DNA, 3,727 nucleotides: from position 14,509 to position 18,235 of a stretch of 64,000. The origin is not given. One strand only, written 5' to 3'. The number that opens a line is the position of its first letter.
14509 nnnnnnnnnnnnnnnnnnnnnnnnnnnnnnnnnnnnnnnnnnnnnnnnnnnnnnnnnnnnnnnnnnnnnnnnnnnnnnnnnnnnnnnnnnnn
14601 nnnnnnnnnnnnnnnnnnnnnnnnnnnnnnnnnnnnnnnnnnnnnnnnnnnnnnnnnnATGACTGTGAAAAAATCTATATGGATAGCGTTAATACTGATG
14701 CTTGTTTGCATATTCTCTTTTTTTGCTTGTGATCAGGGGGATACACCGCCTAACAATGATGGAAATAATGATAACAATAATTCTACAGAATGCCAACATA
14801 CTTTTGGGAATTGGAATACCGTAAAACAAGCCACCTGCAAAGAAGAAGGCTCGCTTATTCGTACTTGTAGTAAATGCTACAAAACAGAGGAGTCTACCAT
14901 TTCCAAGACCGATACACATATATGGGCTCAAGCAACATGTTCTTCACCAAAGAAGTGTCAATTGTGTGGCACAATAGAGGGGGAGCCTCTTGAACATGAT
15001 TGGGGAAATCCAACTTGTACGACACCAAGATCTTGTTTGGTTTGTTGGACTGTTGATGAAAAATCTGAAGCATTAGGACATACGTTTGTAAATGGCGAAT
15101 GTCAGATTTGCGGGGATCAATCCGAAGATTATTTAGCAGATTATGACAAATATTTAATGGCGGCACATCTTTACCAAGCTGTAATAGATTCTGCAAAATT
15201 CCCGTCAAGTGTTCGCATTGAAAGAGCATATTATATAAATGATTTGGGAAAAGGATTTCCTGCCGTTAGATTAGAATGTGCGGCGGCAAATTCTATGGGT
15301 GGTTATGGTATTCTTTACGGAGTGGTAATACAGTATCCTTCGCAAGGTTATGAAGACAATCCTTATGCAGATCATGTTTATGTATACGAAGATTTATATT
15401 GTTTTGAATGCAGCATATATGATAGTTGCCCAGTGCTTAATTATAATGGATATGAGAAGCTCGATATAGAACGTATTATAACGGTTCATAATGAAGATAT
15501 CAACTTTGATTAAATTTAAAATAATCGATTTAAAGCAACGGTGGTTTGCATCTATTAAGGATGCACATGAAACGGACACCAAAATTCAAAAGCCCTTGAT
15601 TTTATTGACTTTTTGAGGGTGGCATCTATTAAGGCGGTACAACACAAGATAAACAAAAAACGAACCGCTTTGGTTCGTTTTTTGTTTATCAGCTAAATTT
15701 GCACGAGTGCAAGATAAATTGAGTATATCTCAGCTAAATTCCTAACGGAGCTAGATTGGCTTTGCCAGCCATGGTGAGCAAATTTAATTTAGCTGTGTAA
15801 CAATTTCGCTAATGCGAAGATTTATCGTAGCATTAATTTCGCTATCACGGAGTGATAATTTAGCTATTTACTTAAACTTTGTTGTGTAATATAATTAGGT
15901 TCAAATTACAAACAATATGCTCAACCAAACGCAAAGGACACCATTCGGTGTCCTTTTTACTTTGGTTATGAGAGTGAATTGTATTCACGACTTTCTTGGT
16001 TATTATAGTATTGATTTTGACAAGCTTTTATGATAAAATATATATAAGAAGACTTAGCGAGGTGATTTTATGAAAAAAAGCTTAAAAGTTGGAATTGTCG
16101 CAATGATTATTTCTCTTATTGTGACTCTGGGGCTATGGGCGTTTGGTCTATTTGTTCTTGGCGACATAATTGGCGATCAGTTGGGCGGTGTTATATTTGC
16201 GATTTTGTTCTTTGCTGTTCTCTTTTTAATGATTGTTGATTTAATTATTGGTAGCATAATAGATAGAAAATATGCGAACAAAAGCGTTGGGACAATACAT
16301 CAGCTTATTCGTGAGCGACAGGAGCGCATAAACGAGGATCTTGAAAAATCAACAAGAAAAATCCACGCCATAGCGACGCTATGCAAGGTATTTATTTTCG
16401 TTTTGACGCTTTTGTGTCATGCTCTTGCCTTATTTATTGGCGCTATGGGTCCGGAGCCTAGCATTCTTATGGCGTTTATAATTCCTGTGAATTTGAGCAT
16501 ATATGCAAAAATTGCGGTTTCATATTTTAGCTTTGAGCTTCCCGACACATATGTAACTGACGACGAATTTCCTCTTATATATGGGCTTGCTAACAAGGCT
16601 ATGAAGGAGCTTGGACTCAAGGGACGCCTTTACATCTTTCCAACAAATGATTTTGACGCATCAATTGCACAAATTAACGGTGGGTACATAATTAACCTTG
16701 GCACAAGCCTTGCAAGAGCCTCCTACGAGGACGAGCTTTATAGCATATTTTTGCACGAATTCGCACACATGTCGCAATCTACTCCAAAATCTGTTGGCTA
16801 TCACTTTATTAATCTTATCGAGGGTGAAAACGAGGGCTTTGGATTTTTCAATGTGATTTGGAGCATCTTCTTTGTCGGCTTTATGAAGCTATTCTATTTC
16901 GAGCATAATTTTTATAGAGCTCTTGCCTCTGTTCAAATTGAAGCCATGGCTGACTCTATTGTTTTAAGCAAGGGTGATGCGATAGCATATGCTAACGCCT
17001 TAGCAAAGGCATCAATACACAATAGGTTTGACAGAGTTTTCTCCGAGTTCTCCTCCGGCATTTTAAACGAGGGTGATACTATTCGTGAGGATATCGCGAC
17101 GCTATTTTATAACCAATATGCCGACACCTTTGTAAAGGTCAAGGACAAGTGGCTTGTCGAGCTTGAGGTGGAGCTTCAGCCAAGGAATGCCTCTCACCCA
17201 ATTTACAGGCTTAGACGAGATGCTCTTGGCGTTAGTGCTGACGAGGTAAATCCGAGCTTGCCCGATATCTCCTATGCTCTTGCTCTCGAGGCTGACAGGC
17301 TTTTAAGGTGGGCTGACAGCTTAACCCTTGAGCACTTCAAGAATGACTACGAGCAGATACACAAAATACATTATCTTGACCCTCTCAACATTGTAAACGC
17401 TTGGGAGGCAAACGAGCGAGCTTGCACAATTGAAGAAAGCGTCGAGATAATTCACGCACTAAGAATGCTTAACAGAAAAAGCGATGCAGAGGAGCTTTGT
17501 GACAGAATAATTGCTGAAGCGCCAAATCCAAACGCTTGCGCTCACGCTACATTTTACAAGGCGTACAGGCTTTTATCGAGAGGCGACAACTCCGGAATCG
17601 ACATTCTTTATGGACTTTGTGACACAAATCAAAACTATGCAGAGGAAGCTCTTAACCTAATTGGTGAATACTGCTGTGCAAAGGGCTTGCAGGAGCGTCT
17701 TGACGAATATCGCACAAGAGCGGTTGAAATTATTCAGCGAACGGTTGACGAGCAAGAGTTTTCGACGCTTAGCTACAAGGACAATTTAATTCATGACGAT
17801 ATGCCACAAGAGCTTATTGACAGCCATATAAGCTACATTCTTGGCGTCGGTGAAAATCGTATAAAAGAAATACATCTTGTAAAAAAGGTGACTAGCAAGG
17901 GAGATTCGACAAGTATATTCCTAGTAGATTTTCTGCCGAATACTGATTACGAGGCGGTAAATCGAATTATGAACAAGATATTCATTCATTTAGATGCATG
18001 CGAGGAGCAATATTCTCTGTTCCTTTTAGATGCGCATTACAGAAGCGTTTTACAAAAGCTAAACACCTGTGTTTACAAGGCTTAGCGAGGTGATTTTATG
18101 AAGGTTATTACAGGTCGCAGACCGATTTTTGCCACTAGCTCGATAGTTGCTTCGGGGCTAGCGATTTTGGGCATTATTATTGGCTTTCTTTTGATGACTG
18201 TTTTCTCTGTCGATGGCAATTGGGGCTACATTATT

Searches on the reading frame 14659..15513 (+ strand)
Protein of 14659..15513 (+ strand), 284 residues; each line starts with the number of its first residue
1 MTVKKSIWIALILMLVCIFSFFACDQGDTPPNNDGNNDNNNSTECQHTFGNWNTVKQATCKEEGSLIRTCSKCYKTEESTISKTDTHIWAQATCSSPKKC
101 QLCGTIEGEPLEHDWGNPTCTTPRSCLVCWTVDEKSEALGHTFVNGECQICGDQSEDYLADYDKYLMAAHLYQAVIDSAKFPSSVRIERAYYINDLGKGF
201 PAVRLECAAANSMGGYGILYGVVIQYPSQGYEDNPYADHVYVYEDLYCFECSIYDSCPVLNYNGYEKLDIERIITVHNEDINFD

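Call 9: find_encoding_contigs(protein=window:14659-15513:+, flank=3000, max_places=10)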
Protein window:14659-15513:+ (284 aa): 3 contigs read that carry it; 1 place shown.
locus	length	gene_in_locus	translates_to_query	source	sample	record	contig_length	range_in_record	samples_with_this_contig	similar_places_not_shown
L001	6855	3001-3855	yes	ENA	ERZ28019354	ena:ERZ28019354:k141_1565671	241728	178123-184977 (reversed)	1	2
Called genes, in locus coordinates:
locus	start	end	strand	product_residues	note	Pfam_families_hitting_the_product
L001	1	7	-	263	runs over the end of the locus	PF00795:CN_hydrolase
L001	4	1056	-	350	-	PF14607:GxDLY, PF14606:Lipase_GDSL_3, PF13472:Lipase_GDSL_2 (weak)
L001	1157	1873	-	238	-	-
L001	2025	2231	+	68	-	PF12844:HTH_19, PF13560:HTH_31, PF01381:HTH_3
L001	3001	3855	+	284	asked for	-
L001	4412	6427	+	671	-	-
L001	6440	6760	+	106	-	-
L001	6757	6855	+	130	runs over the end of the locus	-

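Call 10: search_protein_families(library=pfam, proteins=[window:14659-15513:+], max_evalue=0.01)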
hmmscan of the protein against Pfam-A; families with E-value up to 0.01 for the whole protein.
window:14659-15513:+ (284 aa): 0 families

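Call 11: find_related_loci(query=window:14659-15513:+, collection=genome_contigs, flank=4000)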
Query window:14659-15513:+ (284 aa) in genome_contigs; peptide patterns used: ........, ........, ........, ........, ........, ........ (x = any residue, [..] = any of these).
121 stretches matched a pattern; 1 encode a relative of the query (tblastn E <= 1e-3); 1 distinct loci.
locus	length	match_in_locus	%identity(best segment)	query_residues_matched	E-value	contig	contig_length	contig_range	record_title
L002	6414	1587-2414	80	1-284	1e-161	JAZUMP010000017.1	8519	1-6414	MAG: Christensenellaceae bacterium isolate T1900044892_TS20190358.MAGScoT_cleanbin_000012 SGB_3264_k141_1164163, whole g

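Call 15: find_homologous_proteins(query=window:14659-15513:+)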
Query window:14659-15513:+ (284 aa): 26 proteins with E <= 0.001 among 199 candidates.
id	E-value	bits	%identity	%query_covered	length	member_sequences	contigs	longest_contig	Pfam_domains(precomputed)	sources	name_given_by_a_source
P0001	1.4e-195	666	98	99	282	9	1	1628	-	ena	-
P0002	2.2e-157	541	79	99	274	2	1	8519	-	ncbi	-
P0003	2.1e-117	410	67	89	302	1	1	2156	PF13240.12,PF13248.12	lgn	-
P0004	5.0e-94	333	57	97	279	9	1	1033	-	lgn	-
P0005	2.0e-85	305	59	82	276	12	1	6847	PF13240.12,PF12773.14,PF13248.12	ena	-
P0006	1.4e-30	125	48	37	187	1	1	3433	-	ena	-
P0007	1.1e-28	118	34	82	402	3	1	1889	PF13306.13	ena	-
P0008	2.9e-28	117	41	54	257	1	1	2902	-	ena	-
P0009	3.7e-28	117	54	37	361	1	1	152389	PF13306.13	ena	-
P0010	3.6e-27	113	54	37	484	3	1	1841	PF13306.13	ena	-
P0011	5.1e-27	113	48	48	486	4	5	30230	PF13306.13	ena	-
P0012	6.6e-27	113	57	38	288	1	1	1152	-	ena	-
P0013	6.5e-26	109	43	52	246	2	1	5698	-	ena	-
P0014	1.1e-25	109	53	38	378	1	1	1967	PF13306.13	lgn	-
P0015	1.2e-25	108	42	52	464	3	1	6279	PF07581.18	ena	-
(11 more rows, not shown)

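Call 16: find_encoding_contigs(protein=P0001, flank=3000, max_places=6)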
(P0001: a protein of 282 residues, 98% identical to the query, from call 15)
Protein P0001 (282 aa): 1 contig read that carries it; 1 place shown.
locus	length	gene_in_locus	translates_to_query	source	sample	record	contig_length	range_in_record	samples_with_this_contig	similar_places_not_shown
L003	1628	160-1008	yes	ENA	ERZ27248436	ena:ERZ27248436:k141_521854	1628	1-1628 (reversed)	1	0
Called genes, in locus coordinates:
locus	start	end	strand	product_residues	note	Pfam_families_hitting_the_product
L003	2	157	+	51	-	?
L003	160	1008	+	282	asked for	-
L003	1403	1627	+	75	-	?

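Call 17: find_encoding_contigs(protein=P0003, flank=3000, max_places=6)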
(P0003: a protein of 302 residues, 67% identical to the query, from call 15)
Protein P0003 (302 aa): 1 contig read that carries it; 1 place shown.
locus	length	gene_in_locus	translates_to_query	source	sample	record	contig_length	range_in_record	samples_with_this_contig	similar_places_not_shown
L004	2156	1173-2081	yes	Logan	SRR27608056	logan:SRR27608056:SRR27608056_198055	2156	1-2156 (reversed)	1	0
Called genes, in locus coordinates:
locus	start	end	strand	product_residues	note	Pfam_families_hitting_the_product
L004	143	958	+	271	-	-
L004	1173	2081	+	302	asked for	PF13240:Zn_Ribbon_1 (weak), PF13248:Zn_ribbon_3 (weak)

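Call 18: find_encoding_contigs(protein=P0005, flank=3000, max_places=6)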
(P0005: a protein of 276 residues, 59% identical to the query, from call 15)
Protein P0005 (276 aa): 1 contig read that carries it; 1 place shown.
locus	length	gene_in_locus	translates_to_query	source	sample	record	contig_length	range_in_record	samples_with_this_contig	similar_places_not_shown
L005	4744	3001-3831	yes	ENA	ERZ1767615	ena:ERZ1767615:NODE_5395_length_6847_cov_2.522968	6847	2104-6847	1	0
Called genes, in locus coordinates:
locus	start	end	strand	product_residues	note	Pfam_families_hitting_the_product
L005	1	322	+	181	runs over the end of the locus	-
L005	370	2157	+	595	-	PF01527:HTH_Tnp_1 (faint), PF13518:HTH_28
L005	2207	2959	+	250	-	-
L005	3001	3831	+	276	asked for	PF12773:DZR (weak), PF13240:Zn_Ribbon_1, PF13248:Zn_ribbon_3 (weak)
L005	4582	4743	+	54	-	?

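Call 19: find_encoding_contigs(protein=P0004, flank=3000, max_places=6)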
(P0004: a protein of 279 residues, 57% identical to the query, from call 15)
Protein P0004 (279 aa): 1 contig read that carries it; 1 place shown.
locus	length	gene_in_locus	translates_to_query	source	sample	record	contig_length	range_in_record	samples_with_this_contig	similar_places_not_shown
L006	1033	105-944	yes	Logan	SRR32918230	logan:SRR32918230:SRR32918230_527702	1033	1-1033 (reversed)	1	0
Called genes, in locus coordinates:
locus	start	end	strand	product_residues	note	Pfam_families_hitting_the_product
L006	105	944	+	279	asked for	-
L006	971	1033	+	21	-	?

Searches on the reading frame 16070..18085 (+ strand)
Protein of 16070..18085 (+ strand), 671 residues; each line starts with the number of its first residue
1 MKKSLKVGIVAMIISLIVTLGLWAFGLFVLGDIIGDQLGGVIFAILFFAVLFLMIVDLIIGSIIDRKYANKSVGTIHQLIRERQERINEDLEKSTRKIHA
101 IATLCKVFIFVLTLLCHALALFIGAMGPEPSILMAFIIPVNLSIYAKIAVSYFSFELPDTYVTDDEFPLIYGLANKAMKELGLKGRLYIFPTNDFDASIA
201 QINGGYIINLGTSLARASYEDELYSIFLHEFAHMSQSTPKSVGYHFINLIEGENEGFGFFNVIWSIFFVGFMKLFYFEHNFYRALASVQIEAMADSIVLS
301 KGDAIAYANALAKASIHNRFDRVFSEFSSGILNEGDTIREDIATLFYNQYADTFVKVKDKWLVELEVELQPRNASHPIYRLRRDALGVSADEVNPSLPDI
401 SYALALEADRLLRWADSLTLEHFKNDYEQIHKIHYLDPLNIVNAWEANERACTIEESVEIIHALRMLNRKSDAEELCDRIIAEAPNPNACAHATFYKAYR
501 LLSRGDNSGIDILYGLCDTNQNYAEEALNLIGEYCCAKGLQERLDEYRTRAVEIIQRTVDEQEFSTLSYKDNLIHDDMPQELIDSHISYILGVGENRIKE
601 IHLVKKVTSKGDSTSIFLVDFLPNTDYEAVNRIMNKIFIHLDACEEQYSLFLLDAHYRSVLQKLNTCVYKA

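Call 10: search_protein_families(library=pfam, proteins=[window:16070-18085:+], max_evalue=0.01)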
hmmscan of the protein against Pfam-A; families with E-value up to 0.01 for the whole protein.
window:16070-18085:+ (671 aa): 1 family
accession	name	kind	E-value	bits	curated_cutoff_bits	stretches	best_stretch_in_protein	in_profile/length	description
PF11683.13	DUF3278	-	0.0088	16.6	26.6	1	95-157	27-88/130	Protein of unknown function (DUF3278)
